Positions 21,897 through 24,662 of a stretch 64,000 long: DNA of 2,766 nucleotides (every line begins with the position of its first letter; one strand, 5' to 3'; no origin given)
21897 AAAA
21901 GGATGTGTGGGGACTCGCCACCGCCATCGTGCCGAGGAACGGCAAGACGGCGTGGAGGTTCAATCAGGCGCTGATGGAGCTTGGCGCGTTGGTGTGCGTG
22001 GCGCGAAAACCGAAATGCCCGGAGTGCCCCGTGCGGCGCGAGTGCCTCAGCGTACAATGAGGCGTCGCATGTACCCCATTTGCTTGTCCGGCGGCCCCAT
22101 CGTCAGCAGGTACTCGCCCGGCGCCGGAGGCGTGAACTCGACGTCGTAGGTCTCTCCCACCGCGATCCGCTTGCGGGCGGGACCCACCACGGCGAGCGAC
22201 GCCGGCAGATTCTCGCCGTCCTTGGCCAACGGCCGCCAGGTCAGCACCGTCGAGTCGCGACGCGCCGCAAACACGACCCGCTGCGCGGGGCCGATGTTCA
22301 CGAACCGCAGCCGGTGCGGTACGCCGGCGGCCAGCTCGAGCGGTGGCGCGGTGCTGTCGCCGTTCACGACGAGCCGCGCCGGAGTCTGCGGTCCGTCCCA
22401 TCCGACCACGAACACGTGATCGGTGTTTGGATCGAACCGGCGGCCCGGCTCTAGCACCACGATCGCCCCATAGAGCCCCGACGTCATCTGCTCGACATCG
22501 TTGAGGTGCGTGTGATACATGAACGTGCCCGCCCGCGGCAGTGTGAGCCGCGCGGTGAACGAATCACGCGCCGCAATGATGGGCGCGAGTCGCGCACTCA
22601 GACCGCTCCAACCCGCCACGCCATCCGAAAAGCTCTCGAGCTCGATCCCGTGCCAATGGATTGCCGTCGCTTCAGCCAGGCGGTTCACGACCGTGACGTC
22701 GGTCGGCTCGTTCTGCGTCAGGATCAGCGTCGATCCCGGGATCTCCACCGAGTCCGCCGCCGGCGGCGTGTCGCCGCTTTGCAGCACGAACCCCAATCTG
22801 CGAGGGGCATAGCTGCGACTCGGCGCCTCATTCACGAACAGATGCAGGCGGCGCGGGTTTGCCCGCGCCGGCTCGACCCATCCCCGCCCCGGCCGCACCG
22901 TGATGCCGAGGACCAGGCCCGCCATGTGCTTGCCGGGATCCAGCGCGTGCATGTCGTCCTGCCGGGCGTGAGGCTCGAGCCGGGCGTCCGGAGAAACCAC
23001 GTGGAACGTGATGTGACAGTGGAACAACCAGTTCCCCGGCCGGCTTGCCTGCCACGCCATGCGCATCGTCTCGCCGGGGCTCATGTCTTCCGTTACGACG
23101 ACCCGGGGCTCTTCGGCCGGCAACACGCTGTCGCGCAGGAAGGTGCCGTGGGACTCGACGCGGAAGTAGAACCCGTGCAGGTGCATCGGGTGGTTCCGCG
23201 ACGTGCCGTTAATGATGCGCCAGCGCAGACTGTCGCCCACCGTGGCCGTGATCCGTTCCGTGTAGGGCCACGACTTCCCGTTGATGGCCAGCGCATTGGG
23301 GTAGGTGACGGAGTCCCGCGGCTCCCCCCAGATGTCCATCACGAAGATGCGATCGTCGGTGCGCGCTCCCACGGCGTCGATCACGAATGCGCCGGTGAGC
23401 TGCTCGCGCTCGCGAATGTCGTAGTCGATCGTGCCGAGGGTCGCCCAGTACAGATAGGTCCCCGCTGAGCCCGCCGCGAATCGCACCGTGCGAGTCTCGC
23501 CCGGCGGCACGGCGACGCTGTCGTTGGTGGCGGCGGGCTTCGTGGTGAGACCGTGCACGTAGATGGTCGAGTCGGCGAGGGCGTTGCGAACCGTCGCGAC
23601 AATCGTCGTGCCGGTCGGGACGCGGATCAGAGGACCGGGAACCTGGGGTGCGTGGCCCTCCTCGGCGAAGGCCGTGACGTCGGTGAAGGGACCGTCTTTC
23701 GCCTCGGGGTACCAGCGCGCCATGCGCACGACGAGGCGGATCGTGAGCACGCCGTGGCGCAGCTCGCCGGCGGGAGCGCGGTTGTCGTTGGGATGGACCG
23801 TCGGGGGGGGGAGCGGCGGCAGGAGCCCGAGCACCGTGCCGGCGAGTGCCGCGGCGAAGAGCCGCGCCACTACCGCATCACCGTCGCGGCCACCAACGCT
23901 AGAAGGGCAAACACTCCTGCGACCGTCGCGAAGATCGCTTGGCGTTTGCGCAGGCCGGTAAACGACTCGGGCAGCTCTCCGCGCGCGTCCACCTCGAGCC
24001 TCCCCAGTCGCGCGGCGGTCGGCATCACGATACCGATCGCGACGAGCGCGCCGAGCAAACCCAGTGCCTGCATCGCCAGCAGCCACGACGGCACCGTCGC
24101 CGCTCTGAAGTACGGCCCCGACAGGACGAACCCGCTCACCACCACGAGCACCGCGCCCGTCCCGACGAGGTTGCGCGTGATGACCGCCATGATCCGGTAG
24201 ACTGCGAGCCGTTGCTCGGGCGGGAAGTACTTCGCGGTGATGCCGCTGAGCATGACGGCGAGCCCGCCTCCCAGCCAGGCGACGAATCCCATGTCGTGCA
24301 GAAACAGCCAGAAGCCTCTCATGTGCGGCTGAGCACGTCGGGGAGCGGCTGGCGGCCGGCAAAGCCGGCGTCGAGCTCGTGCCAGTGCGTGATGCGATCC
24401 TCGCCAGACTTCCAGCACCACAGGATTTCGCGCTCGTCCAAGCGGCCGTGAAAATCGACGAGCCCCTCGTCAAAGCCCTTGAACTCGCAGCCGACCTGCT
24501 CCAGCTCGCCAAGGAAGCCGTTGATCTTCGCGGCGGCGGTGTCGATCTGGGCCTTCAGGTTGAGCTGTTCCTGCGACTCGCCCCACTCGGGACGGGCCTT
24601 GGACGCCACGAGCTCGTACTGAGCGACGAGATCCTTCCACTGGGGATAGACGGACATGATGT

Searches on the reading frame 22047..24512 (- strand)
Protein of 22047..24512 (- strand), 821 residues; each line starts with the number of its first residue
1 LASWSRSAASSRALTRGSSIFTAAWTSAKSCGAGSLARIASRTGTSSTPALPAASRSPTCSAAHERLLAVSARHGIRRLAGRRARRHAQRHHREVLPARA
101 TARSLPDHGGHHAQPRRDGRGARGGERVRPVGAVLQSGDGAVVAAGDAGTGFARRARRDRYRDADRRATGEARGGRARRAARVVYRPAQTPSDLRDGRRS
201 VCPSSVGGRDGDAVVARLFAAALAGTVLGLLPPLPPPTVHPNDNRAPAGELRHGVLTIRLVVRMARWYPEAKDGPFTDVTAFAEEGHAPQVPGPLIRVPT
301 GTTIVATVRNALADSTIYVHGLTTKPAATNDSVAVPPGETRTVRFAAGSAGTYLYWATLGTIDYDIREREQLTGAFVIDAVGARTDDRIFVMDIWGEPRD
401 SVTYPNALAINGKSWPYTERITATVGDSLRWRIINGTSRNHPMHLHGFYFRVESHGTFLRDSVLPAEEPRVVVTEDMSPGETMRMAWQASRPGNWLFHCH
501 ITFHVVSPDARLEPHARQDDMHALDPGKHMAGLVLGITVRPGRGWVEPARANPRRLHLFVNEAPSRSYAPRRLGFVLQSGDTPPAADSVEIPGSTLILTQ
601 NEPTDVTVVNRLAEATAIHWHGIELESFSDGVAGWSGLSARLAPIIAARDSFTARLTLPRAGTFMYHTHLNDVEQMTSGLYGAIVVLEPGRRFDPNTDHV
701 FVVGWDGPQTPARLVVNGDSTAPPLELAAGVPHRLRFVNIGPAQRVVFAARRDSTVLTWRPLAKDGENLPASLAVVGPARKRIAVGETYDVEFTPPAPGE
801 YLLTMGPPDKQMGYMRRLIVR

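Call 86: search_protein_families(library=pfam, proteins=[window:22047-24512:-], max_evalue=0.00001)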
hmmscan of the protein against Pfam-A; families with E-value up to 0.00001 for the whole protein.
window:22047-24512:- (821 aa): 3 families
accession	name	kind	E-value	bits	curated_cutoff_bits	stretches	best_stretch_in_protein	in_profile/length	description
PF07732.21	Cu-oxidase_3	-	1.3e-33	116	21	2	590-688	23-116/119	Multicopper oxidase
PF07731.20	Cu-oxidase_2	-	2.4e-26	92.6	20.4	1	404-505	23-123/137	Multicopper oxidase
PF00394.28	Cu-oxidase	-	2.7e-07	31.3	21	0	401-504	32-138/157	Multicopper oxidase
